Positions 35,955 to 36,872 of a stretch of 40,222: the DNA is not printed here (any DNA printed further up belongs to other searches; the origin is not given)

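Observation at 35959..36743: Reverse-oriented AT-rich membrane protein plus coupled micro-ORF wedged between VRR-NUC and helicase genes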

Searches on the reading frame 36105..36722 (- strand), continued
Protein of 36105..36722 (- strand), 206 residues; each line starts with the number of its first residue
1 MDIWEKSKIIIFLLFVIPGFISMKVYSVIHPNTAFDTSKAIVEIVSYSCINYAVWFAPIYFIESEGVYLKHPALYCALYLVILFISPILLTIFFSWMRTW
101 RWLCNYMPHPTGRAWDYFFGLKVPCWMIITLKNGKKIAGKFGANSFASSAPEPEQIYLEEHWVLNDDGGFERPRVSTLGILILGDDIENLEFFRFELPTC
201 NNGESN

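Call 103: predict_structure(alignment_id=A5)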
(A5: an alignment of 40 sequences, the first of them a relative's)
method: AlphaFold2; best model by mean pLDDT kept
length: 250 residues; sequences in the alignment: 40
mean_pLDDT: 76.1   pTM: 0.56
mean pLDDT of the five models: 76.1, 74.7, 74.5, 74.5, 73.8
residues with pLDDT >= 90: 65; 70-90: 105; 50-70: 51; < 50: 29
segments of 3 or more residues with pLDDT < 50: 197-209, 211-216
pLDDT, mean of each block of 10 residues (from residue 1): 66 88 87 73 90 92 92 91 91 89 81 75 88 91 70 79 74 81 87 63 44 49 52 54 59
secondary structure, 60 per line:
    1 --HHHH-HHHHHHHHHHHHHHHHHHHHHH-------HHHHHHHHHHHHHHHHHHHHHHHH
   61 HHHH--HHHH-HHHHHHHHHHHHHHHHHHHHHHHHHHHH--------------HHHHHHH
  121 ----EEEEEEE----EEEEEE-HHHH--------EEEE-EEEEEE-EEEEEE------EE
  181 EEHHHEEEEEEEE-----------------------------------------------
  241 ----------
elements in order: H3-6 H8-29 H37-64 H67-70 H72-99 H114-120 E125-131 E136-141 H143-146 E155-158 E160-165 E167-172 E179-182 E186-193

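Call 104: find_related_loci(query=A1, collection=viral_contigs, flank=4000)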
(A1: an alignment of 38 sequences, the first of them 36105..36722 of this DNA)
Query A1 (206 aa) in viral_contigs; peptide patterns used: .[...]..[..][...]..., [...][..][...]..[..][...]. (x = any residue, [..] = any of these).
173 stretches matched a pattern; 62 encode a relative of the query (tblastn E <= 1e-3); 62 distinct loci.
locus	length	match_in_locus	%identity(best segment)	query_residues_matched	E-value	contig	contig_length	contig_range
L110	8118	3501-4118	99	1-206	3e-138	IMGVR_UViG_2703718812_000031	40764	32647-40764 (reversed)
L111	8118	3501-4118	99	1-206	8e-138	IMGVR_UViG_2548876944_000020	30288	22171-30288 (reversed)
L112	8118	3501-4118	99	1-206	8e-138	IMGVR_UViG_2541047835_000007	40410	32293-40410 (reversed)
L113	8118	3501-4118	99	1-206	8e-138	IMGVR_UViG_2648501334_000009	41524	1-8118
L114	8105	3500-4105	81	1-202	6e-110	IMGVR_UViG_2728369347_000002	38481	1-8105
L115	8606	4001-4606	77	1-202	2e-107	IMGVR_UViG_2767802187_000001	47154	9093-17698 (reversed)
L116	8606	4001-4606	78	1-202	1e-107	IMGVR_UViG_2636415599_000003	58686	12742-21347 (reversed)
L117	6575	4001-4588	80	1-196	8e-106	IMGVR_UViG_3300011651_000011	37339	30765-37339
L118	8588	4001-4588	80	1-196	8e-106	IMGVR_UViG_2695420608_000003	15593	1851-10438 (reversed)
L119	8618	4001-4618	61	1-206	1e-86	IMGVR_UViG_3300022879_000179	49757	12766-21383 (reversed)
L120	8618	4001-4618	61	1-206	1e-86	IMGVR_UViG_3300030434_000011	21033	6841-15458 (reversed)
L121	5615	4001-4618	61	1-206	1e-86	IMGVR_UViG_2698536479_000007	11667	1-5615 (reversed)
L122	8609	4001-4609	60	1-203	3e-86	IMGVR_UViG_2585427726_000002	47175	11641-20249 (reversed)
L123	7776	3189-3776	63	1-196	1e-83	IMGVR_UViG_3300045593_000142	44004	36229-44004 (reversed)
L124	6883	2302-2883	57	1-194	4e-78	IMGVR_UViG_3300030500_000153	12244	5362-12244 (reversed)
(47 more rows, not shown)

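Call 106: find_encoding_contigs(protein=P0045, flank=7000, max_places=4)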
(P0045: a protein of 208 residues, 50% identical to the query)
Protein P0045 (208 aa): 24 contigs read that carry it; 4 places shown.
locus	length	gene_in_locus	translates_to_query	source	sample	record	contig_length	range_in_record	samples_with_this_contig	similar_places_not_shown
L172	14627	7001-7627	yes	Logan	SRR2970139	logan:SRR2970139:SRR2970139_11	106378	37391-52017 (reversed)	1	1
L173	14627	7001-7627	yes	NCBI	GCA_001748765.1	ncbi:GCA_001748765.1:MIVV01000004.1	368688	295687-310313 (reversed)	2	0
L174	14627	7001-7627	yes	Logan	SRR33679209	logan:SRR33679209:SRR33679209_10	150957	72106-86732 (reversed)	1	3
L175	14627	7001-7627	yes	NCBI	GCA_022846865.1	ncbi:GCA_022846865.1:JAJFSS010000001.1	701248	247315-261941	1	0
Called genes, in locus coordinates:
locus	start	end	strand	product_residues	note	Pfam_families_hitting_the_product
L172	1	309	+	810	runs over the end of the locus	PF02901:PFL-like, PF01228:Gly_radical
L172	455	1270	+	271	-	PF00702:Hydrolase, PF08282:Hydrolase_3, PF05116:S6PP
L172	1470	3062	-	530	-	PF00005:ABC_tran, PF02463:SMC_N (faint), PF03193:RsgA_GTPase (faint), PF13555:AAA_29 (faint), PF13304:AAA_21 (faint), PF12848:ABC_tran_Xtn, PF00005:ABC_tran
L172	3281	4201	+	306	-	PF03734:YkuD, PF17969:Ldt_C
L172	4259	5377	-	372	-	PF03600:CitMHS, PF00939:Na_sulph_symp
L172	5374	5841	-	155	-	PF01325:Fe_dep_repress, PF13412:HTH_24 (faint), PF13545:HTH_Crp_2 (faint), PF01047:MarR (weak), PF02742:Fe_dep_repr_C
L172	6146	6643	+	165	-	PF10571:UPF0547 (weak), PF13248:Zn_ribbon_3 (weak)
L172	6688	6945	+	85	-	-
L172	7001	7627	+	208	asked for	PF19865:DUF6338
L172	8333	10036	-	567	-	-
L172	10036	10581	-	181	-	PF25759:HP1_ORF34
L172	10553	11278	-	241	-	-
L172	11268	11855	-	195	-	PF28596:Caudo_TAP_N, PF27183:Phage_YomQ_N (weak), PF02413:Caudo_TAP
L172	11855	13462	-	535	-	PF12571:Phage_tail_fib, PF07484:Collar, PF03335:Phage_fiber (faint)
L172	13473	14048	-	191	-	-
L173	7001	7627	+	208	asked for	PF19865:DUF6338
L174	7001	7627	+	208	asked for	PF19865:DUF6338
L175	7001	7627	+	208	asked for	PF19865:DUF6338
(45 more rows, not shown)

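Call 107: find_encoding_contigs(protein=P0071, flank=7000, max_places=4)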
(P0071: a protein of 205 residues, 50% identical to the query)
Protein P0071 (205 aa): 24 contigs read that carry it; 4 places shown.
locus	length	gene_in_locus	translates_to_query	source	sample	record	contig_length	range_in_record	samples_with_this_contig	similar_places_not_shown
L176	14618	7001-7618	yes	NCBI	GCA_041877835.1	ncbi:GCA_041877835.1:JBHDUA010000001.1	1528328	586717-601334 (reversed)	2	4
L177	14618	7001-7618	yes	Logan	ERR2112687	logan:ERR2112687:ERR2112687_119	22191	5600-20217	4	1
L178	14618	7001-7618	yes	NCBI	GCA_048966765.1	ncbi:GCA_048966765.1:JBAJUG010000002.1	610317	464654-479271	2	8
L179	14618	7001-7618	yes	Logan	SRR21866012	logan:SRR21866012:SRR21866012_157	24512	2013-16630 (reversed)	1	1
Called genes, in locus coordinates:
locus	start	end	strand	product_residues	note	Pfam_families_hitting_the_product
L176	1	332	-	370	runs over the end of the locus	PF01547:SBP_bac_1, PF13416:SBP_bac_8, PF13531:SBP_bac_11 (weak), PF13343:SBP_bac_6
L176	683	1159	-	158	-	PF10722:YbjN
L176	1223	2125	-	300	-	PF18030:Rimk_N, PF14397:ATPgrasp_ST (faint), PF02655:ATP-grasp_3, PF08443:RimK, PF02955:GSH-S_ATP, PF07478:Dala_Dala_lig_C (faint)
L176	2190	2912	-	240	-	PF00881:Nitroreductase, PF28600:Nitroreductase_C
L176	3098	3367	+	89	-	PF00462:Glutaredoxin, PF05768:Glrx-like (weak)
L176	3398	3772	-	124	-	PF11045:YbjM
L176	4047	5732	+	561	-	PF06826:Asp-Al_Ex, PF02080:TrkA_C, PF06826:Asp-Al_Ex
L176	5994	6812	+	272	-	PF14355:Abi_C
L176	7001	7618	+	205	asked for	PF19865:DUF6338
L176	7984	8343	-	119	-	-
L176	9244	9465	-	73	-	-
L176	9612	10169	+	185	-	PF07022:Phage_CI_repr, PF16452:Phage_CI_C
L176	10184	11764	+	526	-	-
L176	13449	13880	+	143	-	PF03960:ArsC, PF00408:PGM_PMM_IV (faint)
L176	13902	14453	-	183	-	PF00440:TetR_N, PF17940:TetR_C_31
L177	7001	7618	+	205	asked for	PF19865:DUF6338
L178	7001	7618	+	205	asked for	PF19865:DUF6338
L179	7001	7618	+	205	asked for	PF19865:DUF6338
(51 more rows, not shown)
